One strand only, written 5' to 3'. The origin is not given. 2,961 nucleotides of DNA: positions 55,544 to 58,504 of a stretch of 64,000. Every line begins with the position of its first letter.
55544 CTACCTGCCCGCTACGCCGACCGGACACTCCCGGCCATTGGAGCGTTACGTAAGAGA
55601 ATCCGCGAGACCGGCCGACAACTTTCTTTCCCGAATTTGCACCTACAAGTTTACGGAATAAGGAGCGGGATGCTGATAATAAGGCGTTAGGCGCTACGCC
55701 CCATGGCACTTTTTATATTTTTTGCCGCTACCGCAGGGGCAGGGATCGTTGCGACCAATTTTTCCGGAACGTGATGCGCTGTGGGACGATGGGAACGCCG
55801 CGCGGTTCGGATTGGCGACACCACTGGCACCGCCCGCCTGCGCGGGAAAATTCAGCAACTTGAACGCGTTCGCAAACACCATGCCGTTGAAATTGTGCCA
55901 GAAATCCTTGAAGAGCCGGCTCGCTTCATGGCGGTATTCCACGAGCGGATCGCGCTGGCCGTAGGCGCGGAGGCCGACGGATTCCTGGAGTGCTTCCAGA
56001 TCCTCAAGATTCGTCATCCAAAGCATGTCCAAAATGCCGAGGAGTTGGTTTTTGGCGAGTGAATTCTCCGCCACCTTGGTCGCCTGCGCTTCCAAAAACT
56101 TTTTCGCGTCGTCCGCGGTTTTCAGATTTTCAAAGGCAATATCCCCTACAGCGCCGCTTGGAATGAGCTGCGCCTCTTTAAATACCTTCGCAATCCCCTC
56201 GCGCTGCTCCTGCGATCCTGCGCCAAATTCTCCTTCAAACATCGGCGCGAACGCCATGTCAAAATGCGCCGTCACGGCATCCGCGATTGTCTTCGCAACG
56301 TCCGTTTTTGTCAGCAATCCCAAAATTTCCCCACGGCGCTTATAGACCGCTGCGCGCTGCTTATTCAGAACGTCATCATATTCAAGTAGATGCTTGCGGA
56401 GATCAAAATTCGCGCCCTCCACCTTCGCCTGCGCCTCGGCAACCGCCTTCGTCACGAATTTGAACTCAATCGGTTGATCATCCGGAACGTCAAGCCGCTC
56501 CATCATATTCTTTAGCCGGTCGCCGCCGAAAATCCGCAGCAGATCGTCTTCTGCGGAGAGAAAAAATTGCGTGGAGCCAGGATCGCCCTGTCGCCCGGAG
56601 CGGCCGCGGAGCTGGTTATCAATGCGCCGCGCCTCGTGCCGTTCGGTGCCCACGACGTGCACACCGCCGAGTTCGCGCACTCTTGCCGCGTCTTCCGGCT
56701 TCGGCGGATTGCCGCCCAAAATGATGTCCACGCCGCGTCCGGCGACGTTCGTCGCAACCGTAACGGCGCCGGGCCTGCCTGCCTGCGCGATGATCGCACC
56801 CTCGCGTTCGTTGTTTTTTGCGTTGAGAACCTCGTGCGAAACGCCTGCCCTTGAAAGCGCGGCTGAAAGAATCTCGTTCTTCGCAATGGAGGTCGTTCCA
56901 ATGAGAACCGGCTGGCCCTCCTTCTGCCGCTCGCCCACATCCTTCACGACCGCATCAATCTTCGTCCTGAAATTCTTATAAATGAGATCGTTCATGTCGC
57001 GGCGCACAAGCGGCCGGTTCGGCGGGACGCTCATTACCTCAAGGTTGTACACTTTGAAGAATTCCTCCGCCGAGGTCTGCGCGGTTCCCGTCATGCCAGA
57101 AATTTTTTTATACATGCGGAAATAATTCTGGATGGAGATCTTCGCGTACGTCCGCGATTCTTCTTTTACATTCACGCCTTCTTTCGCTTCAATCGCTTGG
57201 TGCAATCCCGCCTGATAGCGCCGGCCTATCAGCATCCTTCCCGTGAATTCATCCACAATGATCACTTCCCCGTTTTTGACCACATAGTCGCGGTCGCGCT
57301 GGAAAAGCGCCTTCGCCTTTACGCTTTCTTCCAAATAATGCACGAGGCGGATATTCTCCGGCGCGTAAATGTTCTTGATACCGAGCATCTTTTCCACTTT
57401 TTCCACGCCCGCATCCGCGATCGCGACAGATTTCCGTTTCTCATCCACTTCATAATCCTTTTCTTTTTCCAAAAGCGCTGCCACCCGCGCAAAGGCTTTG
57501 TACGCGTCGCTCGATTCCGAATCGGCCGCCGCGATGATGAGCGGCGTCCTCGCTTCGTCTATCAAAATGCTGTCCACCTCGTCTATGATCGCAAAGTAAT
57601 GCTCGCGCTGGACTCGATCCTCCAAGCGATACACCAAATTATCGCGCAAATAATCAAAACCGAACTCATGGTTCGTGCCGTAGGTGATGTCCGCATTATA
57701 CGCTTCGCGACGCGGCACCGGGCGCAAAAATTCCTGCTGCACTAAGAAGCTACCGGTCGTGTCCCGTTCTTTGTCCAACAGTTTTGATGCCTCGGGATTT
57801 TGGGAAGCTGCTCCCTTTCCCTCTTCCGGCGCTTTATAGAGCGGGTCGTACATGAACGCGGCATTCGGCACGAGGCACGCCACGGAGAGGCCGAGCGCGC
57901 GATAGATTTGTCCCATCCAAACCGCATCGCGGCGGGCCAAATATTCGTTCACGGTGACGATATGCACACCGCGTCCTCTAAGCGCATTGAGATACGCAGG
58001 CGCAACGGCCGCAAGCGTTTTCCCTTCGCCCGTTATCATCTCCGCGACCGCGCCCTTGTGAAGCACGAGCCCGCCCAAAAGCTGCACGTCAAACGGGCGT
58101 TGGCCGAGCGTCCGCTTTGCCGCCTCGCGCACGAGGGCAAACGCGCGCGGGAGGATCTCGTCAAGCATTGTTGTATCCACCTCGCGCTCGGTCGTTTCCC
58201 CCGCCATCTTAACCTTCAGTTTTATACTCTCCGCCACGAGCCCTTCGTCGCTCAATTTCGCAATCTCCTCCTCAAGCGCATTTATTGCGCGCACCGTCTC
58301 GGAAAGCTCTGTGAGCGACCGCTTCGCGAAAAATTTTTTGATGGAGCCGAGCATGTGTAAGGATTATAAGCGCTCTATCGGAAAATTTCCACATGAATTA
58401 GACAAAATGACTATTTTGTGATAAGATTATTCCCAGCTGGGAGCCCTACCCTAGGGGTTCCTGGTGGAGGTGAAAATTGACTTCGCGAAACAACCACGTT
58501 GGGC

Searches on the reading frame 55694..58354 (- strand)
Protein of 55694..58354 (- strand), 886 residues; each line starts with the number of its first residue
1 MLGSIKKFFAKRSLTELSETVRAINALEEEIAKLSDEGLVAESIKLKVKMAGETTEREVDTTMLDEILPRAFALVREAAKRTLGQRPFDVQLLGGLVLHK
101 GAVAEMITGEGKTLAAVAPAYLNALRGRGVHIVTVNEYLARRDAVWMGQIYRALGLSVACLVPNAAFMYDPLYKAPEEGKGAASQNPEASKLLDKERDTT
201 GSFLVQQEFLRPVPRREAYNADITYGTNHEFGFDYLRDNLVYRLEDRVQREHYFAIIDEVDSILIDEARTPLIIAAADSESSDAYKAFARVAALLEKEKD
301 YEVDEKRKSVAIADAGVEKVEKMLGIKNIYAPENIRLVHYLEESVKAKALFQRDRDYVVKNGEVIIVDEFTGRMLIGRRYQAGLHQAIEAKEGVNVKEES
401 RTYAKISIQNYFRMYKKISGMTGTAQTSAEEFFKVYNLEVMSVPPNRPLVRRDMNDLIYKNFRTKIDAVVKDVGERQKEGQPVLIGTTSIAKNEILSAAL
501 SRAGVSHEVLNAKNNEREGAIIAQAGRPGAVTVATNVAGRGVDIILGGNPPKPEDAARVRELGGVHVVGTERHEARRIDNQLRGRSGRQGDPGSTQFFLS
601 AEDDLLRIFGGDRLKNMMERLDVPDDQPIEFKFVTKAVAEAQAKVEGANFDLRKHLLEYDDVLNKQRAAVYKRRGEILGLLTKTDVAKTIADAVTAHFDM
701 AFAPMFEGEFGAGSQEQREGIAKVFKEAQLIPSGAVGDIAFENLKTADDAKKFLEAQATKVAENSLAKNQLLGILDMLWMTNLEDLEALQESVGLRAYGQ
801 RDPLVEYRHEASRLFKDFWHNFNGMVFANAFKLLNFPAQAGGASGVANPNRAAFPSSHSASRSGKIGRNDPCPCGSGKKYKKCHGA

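Call 76: search_protein_families(library=pfam, proteins=[window:55694-58354:-], max_evalue=0.00001)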
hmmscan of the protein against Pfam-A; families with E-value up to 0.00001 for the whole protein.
window:55694-58354:- (886 aa): 5 families
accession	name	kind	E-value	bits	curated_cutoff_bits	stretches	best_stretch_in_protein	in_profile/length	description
PF07517.20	SecA_DEAD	-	3.1e-114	381.6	24.6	1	10-432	9-289/290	SecA DEAD-like domain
PF21090.3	P-loop_SecA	-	2.3e-74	249.9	27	2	448-550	1-103/205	SecA P-loop domain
PF07516.18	SecA_SW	-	7.7e-44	150.6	26.7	1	628-832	1-198/200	SecA Wing and Scaffold domain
PF01043.26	SecA_PP_bind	-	4.2e-41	140.4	23.5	1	281-389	2-110/110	SecA preprotein cross-linking domain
PF02810.21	SEC-C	-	6.9e-11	42.2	20.4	1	868-885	1-18/19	SEC-C motif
